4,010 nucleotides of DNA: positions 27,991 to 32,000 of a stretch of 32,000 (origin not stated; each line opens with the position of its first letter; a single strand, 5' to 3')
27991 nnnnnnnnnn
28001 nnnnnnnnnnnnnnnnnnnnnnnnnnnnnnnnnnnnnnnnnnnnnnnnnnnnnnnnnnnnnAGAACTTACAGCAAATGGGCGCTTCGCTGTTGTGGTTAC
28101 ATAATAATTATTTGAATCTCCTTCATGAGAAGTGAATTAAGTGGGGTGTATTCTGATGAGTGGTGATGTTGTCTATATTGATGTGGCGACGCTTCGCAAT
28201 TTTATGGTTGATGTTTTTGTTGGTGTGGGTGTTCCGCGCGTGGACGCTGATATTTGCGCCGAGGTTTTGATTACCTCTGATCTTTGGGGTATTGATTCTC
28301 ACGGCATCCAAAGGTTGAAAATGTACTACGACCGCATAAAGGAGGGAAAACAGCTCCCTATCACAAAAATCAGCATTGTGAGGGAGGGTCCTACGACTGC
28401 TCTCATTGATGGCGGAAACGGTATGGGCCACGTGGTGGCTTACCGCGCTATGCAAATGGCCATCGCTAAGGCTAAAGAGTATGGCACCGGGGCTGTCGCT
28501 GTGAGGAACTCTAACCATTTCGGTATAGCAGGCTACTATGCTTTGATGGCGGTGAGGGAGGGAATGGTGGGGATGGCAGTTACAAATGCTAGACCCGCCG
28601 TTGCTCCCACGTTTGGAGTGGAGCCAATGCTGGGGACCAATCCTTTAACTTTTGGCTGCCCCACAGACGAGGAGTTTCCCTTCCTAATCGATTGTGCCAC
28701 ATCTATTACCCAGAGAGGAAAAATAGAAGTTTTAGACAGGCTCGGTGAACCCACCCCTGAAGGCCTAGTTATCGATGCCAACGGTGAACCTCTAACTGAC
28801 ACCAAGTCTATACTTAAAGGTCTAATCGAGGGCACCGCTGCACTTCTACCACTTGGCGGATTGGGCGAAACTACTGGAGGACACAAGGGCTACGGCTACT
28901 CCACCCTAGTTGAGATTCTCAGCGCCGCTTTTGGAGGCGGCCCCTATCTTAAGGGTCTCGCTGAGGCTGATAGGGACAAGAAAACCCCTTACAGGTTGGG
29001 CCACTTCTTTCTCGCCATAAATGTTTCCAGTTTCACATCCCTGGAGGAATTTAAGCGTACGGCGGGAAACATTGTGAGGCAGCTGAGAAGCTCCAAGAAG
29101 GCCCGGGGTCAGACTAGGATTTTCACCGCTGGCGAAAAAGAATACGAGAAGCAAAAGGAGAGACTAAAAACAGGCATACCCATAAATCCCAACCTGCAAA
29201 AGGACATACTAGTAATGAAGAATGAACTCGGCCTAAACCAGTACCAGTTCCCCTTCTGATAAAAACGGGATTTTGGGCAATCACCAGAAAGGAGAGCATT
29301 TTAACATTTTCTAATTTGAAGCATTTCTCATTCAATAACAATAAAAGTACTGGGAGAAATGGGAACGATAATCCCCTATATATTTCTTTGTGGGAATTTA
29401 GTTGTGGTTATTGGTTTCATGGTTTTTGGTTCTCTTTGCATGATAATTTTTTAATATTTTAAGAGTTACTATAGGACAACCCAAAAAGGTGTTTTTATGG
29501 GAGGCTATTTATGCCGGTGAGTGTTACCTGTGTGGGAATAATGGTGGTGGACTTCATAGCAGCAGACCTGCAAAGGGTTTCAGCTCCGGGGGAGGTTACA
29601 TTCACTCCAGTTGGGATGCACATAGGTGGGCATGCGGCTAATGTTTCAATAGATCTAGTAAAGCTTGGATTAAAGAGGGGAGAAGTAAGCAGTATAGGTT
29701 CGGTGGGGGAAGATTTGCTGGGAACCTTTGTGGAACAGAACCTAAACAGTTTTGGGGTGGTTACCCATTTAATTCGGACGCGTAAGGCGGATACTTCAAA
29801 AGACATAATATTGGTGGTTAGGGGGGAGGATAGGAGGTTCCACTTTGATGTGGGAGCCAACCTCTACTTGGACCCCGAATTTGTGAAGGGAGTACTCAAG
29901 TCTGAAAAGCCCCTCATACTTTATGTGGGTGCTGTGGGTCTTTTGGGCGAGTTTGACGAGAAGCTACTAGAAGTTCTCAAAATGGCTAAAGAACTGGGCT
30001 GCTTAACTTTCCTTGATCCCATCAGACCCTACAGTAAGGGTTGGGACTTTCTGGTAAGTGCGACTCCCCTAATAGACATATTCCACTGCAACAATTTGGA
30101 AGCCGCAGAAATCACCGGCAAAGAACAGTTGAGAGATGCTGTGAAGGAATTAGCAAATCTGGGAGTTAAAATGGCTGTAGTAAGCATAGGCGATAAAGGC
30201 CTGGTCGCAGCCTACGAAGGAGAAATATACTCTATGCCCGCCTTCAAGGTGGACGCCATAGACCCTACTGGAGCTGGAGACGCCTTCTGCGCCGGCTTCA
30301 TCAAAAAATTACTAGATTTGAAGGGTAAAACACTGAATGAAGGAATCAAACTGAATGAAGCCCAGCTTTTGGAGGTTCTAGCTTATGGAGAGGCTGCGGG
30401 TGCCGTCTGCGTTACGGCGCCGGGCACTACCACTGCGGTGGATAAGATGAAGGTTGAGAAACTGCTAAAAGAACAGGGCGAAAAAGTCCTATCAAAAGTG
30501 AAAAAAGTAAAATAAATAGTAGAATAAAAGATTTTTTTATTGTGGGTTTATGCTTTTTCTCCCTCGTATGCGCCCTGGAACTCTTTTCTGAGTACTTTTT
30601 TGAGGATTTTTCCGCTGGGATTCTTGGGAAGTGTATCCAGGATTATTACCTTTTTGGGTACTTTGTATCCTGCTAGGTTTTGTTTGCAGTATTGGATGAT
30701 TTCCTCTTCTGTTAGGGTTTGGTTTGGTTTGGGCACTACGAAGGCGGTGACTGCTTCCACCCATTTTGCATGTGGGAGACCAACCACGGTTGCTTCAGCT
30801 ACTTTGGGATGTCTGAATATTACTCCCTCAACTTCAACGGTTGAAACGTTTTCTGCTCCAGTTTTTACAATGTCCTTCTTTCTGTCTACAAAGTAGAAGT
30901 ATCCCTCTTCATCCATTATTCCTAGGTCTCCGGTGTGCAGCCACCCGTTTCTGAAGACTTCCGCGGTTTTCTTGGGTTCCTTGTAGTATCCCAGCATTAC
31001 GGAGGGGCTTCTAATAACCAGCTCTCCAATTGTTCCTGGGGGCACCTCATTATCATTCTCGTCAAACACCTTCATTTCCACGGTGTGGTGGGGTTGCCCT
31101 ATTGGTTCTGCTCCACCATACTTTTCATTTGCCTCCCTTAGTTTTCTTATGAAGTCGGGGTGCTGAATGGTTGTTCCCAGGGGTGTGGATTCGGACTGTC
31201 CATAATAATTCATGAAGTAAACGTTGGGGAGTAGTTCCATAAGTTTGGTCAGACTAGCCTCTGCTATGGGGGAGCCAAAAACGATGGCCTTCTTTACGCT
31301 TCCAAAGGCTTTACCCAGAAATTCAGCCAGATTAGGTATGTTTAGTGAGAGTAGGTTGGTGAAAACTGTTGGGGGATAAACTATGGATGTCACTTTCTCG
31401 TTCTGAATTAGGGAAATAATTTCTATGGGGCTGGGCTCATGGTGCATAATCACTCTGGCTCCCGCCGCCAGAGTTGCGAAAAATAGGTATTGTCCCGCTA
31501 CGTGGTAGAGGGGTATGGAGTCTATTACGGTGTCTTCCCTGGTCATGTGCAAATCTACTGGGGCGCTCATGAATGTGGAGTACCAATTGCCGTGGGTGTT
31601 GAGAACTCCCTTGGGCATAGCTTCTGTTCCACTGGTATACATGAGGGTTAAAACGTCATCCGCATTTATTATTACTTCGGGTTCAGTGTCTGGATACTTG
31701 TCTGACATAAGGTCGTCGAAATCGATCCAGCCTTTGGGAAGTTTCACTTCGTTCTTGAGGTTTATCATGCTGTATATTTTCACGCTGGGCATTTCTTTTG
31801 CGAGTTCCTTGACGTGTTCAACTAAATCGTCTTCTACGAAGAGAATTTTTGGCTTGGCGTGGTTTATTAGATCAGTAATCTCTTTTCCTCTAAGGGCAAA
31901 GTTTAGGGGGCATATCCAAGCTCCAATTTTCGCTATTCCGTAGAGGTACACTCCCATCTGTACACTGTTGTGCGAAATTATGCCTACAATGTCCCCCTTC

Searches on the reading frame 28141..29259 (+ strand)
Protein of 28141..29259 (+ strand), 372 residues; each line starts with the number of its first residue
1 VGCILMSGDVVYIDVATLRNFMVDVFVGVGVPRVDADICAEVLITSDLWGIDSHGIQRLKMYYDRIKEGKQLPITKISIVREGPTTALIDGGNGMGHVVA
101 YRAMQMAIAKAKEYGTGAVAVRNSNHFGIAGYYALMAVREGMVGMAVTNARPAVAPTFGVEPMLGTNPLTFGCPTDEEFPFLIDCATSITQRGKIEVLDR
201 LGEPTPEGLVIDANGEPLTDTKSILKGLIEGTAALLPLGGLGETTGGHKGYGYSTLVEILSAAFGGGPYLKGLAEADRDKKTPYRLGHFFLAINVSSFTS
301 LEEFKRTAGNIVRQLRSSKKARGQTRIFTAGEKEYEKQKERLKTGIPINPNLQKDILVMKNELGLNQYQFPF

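Call 73: search_protein_families(library=pfam, proteins=[window:28141-29259:+], max_evalue=0.0001)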
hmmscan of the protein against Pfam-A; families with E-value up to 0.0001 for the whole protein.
window:28141-29259:+ (372 aa): 1 family
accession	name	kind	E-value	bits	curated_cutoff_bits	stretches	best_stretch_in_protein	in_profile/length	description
PF02615.19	Ldh_2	-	9.5e-126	419.8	38.8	1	13-356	1-332/333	Malate/L-lactate dehydrogenase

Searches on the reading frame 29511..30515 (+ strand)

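Call 73: search_protein_families(library=pfam, proteins=[window:29511-30515:+], max_evalue=0.0001)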
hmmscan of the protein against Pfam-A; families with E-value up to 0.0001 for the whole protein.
window:29511-30515:+ (334 aa): 1 family
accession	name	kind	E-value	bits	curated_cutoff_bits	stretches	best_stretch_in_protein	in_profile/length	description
PF00294.29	PfkB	-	8.1e-43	147.3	25.8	1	5-311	4-300/302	pfkB family carbohydrate kinase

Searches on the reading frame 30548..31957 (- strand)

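Call 73: search_protein_families(library=pfam, proteins=[window:30548-31957:-], max_evalue=0.0001)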
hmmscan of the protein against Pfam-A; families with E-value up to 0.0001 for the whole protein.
window:30548-31957:- (469 aa): 2 families
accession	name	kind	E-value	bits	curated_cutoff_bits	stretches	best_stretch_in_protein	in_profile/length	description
PF00501.34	AMP-binding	-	4.9e-60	203.8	29.9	1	3-325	61-384/384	AMP-binding enzyme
PF13193.12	AMP-binding_C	-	8.4e-24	84.7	24.5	1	375-450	1-76/76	AMP-binding enzyme C-terminal domain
